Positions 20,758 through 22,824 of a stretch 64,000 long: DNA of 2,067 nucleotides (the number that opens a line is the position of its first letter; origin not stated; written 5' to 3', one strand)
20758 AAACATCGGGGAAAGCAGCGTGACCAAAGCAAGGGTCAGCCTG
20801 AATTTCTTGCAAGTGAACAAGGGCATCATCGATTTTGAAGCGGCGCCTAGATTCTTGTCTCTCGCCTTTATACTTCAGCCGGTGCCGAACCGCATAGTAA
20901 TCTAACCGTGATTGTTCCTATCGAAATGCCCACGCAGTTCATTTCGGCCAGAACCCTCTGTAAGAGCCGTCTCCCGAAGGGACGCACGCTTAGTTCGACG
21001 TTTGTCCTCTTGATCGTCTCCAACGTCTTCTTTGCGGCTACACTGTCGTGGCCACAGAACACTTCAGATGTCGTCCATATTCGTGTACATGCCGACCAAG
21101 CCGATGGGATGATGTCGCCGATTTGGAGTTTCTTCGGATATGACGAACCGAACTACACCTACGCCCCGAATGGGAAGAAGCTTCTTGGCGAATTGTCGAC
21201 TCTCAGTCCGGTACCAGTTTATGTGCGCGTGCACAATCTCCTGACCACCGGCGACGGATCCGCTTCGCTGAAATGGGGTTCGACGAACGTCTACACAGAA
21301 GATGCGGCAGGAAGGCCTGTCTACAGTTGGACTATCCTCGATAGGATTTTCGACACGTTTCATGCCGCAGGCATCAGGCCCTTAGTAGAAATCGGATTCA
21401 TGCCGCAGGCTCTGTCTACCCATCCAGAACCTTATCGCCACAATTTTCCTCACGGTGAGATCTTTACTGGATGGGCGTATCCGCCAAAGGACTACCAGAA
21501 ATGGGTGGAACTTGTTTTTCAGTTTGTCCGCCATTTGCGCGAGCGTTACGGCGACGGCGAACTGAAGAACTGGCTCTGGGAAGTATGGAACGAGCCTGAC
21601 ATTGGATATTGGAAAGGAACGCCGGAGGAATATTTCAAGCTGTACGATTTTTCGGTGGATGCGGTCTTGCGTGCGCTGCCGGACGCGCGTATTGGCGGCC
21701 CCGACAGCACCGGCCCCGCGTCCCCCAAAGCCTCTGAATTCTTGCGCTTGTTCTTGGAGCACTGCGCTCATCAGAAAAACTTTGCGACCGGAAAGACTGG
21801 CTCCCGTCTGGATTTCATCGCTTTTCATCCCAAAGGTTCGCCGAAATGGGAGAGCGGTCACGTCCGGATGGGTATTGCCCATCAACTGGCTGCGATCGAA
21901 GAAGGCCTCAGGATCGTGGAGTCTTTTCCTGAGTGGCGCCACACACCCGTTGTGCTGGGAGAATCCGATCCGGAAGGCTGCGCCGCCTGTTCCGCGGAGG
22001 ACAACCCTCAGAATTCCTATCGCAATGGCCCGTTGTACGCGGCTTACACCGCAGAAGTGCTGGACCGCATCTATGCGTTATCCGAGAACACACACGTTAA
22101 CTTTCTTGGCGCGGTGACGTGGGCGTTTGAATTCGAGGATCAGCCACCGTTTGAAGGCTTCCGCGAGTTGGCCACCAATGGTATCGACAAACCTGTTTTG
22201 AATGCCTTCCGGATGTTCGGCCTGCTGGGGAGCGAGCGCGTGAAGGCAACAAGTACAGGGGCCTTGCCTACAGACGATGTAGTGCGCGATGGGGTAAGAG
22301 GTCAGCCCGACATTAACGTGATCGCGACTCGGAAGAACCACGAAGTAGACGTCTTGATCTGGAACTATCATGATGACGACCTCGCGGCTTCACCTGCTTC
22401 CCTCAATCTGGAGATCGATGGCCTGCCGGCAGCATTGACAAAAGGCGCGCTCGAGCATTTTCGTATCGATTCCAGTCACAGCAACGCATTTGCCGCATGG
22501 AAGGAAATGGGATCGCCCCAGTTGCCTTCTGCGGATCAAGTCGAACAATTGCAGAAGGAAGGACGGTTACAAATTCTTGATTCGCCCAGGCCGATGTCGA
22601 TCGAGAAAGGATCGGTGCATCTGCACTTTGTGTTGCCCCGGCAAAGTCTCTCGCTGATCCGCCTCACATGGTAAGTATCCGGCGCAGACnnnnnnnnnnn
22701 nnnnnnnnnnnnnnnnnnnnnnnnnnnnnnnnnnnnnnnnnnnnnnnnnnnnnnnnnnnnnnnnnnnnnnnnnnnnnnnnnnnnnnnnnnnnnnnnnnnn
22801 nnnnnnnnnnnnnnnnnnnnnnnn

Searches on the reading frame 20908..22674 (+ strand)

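Call 5: search_protein_families(library=pfam, proteins=[window:20908-22674:+], max_evalue=0.0001)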
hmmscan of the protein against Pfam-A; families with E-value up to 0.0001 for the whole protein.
window:20908-22674:+ (588 aa): 1 family
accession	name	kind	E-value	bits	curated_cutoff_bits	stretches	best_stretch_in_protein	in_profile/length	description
PF01229.23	Glyco_hydro_39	-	1.2e-58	199.5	26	1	126-552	61-455/472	Glycosyl hydrolases family 39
